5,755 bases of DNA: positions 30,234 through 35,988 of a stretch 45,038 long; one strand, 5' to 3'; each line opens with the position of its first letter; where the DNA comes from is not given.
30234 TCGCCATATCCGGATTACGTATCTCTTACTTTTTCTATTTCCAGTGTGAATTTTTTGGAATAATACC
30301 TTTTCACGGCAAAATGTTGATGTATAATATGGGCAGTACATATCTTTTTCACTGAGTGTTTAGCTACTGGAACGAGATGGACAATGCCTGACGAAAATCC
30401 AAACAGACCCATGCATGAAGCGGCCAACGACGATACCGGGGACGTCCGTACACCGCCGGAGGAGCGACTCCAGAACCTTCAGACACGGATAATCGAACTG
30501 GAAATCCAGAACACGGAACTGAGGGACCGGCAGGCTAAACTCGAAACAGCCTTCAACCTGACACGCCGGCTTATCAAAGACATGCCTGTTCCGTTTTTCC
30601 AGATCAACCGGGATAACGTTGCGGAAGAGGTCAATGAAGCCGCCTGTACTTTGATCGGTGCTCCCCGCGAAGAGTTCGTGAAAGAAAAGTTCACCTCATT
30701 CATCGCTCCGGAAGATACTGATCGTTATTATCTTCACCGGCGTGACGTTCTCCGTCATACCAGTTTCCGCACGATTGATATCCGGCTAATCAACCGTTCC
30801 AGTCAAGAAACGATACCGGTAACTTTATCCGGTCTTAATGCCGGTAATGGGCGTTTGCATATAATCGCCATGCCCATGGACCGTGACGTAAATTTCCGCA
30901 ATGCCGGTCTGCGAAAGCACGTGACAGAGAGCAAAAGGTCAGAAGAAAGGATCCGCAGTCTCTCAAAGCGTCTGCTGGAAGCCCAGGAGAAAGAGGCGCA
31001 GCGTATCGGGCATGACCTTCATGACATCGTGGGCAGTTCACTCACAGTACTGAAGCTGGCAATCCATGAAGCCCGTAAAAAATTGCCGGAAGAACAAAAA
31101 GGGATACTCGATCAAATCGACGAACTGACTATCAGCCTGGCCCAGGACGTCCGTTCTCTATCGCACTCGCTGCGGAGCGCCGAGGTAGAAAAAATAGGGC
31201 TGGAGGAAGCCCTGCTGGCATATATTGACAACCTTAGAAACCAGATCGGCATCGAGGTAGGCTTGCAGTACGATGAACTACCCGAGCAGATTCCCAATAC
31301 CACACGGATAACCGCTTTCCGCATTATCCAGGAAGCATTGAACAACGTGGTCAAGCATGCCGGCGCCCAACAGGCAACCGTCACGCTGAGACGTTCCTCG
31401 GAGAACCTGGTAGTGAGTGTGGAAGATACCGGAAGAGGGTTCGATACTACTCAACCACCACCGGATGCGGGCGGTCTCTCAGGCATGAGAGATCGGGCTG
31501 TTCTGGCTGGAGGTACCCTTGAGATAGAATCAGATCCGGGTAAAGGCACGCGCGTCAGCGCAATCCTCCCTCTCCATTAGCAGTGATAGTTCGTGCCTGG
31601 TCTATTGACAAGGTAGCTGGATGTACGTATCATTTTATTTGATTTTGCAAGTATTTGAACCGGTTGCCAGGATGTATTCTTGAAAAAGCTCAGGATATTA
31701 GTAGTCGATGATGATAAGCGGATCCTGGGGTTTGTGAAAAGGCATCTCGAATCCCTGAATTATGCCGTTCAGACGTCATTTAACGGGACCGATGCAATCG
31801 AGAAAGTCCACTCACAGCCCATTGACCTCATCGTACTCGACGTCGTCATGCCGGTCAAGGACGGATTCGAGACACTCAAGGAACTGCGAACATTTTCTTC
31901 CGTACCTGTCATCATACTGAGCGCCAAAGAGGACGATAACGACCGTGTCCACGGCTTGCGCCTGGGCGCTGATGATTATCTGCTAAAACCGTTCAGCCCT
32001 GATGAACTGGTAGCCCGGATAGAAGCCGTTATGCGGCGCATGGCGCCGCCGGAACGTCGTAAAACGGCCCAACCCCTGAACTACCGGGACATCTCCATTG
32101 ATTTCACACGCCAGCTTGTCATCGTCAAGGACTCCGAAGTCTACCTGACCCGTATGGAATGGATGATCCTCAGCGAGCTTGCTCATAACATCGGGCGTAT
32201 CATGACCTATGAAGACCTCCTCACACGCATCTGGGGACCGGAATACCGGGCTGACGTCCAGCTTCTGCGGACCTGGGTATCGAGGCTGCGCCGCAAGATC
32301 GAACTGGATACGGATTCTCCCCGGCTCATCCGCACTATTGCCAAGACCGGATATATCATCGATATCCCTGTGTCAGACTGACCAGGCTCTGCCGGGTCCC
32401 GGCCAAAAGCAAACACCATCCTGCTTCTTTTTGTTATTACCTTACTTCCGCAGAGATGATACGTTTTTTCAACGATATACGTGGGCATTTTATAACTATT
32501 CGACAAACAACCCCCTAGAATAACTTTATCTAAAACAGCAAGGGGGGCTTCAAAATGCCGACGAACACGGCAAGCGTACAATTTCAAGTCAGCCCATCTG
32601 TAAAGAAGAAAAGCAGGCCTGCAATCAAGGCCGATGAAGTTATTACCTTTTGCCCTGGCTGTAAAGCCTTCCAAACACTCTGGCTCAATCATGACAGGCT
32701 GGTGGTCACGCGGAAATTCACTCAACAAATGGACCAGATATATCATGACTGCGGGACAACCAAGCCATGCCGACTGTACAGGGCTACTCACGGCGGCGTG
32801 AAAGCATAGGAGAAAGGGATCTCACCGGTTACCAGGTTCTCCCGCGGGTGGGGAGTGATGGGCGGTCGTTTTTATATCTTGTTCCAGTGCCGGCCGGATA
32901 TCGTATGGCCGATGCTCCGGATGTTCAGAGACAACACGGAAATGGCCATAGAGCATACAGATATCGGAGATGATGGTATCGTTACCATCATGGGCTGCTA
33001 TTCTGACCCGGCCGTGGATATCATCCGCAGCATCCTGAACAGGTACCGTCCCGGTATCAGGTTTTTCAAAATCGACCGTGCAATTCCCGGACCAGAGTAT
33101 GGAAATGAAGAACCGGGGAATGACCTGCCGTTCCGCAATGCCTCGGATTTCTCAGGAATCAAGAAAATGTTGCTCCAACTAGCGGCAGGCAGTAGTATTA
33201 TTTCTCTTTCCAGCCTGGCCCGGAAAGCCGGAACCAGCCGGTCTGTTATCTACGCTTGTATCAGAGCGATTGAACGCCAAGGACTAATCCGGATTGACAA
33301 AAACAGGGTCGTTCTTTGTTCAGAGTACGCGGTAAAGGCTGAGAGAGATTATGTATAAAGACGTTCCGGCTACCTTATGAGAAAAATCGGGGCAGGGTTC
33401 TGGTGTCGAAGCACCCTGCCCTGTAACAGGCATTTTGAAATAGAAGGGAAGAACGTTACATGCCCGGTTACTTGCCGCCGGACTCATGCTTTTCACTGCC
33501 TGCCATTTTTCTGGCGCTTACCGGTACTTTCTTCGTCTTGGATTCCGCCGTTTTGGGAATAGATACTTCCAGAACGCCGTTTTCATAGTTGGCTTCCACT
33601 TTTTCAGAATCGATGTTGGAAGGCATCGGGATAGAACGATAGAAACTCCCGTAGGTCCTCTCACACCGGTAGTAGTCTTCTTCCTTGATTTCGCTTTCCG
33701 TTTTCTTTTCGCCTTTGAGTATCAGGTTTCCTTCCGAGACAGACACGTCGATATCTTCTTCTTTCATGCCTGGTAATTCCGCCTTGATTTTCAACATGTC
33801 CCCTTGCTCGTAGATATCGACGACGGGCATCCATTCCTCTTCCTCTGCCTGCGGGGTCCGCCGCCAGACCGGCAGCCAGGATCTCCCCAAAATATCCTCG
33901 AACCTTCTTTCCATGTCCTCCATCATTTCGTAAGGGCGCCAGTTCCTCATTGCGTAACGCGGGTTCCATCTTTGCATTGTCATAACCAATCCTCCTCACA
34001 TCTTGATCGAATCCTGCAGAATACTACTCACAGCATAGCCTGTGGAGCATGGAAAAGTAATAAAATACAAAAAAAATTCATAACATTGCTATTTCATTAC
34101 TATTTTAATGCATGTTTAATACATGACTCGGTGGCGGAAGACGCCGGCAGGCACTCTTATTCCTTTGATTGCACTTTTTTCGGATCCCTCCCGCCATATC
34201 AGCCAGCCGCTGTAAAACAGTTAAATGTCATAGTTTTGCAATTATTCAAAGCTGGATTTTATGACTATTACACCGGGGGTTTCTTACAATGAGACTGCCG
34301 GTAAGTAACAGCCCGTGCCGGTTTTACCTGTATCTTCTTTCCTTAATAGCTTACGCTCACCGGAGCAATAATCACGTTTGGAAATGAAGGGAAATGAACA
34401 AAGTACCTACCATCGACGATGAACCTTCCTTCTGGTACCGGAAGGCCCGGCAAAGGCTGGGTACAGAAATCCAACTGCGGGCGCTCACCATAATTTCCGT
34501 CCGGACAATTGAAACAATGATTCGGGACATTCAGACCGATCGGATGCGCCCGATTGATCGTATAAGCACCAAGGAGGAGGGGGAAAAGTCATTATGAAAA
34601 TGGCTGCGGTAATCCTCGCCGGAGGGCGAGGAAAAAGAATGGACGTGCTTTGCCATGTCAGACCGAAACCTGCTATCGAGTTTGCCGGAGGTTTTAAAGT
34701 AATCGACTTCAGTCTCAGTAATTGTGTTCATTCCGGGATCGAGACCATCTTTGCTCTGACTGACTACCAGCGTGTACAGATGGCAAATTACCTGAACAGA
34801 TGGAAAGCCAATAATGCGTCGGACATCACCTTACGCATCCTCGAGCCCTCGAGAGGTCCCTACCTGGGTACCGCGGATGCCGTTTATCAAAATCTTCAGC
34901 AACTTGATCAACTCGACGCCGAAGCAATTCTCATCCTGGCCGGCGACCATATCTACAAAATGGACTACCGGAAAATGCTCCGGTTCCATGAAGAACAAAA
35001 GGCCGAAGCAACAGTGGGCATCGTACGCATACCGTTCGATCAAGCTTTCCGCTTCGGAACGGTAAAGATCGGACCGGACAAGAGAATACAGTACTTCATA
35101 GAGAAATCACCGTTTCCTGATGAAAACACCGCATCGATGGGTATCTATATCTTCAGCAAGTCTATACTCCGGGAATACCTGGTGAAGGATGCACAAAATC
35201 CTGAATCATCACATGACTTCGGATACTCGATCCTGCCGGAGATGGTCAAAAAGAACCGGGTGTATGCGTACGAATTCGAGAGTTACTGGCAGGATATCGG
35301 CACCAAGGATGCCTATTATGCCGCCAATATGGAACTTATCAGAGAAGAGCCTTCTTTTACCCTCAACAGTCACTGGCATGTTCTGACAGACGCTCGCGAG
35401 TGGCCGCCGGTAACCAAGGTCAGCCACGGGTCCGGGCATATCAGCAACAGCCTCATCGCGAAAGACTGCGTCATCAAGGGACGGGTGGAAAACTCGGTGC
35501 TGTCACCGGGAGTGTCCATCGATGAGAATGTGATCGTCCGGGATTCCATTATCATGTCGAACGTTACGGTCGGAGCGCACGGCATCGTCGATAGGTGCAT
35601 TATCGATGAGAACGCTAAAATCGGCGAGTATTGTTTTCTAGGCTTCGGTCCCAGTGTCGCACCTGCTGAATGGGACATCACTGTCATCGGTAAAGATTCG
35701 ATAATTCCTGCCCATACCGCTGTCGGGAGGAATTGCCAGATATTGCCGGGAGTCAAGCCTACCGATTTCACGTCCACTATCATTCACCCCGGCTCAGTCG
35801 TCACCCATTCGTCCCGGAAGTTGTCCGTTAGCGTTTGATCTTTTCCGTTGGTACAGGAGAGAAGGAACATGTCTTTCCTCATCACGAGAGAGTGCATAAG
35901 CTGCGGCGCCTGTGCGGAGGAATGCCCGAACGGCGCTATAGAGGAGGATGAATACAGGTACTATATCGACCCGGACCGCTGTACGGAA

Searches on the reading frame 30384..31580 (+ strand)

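Call 14: search_protein_families(library=pfam, proteins=[window:30384-31580:+], max_evalue=0.00001)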
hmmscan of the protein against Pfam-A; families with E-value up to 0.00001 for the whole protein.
window:30384-31580:+ (398 aa): 4 families
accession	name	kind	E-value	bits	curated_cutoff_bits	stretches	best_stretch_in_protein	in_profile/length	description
PF02518.31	HATPase_c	-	2.3e-14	54.2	26.4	1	310-397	5-109/111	Histidine kinase-, DNA gyrase B-, and HSP90-like ATPase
PF07730.19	HisKA_3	-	6e-09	36.8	24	1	206-266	3-66/68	Histidine kinase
PF00989.32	PAS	-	1.2e-06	28.9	22.6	1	60-149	3-94/113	PAS fold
PF13581.12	HATPase_c_2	-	3.9e-06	27.3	27.4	0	315-362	36-88/127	Histidine kinase-like ATPase domain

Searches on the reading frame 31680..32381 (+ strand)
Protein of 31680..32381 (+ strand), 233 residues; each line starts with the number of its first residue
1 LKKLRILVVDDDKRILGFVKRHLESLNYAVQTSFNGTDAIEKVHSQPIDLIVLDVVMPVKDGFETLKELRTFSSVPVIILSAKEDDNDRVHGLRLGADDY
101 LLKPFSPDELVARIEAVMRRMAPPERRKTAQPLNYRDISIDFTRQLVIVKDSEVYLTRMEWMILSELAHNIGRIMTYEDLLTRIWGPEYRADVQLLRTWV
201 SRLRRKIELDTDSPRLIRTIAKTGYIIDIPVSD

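Call 14: search_protein_families(library=pfam, proteins=[window:31680-32381:+], max_evalue=0.00001)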
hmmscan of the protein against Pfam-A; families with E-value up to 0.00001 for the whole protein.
window:31680-32381:+ (233 aa): 2 families
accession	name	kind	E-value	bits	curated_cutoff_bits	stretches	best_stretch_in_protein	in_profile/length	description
PF00072.30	Response_reg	-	1.1e-30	106.5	30.2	1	6-115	1-111/111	Response regulator receiver domain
PF00486.34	Trans_reg_C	-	1.8e-17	63.6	26.2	1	152-226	2-76/77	Transcriptional regulatory protein, C terminal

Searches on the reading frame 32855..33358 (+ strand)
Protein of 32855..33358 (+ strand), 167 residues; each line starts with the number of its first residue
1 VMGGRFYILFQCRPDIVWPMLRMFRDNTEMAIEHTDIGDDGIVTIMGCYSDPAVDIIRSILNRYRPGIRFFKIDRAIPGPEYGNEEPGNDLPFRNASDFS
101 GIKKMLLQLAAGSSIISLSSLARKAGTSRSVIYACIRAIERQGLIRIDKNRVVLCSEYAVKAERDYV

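Call 14: search_protein_families(library=pfam, proteins=[window:32855-33358:+], max_evalue=0.00001)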
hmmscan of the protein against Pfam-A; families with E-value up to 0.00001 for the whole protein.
window:32855-33358:+ (167 aa): 0 families

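Call 56: search_protein_families(library=pfam, proteins=[window:32855-33358:+], max_evalue=0.001)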
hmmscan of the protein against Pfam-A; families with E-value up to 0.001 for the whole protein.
window:32855-33358:+ (167 aa): 1 family
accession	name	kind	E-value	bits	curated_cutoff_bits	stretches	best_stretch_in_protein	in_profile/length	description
PF08279.18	HTH_11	-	0.00041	20.6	25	1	103-149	3-48/55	HTH domain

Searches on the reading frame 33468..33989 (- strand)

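Call 14: search_protein_families(library=pfam, proteins=[window:33468-33989:-], max_evalue=0.00001)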
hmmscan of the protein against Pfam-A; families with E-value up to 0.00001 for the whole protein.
window:33468-33989:- (173 aa): 2 families
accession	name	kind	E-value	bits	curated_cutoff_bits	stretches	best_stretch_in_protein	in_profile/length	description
PF00011.27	HSP20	-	1.1e-23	83.7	20.8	1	59-157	2-101/102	Hsp20/alpha crystallin family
PF17886.7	ArsA_HSP20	-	6.6e-09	35.7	22.5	1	66-143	4-62/63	HSP20-like domain found in ArsA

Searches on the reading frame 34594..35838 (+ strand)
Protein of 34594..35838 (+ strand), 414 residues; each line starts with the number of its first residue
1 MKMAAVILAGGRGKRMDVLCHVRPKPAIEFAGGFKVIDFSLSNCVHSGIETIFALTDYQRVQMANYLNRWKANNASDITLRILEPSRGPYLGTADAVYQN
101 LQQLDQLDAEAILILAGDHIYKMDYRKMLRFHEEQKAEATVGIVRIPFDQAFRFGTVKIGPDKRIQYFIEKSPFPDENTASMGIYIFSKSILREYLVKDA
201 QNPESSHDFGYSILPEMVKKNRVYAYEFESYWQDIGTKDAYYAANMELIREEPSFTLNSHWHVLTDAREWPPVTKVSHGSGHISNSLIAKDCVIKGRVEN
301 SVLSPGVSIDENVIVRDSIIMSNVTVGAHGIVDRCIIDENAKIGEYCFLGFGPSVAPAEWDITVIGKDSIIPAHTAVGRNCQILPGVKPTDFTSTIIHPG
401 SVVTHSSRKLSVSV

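Call 14: search_protein_families(library=pfam, proteins=[window:34594-35838:+], max_evalue=0.00001)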
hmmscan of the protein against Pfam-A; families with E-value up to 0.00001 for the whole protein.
window:34594-35838:+ (414 aa): 6 families
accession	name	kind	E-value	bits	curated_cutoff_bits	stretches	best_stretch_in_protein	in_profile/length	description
PF00483.29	NTP_transferase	-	2.6e-53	181.5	21.2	1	5-248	2-242/245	Nucleotidyl transferase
PF24894.1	Hexapep_GlmU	-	6.9e-16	58.7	23.3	1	276-354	9-88/104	GlmU-like, C-terminal hexapeptide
PF25084.1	LbH_EIF2B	-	1.5e-09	38.3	54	1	283-349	19-87/105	EIF2B subunit epsilon LbH domain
PF12804.13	NTP_transf_3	-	6.4e-09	36.6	27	1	5-141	1-120/160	MobA-like NTP transferase domain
PF00132.30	Hexapep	-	1e-07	31.7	27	0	317-350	1-35/36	Bacterial transferase hexapeptide (six repeats)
PF25247.1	LbH_GLGC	-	4.7e-07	30.2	27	0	274-359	6-109/135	GLGC left-handed parallel beta-helix domain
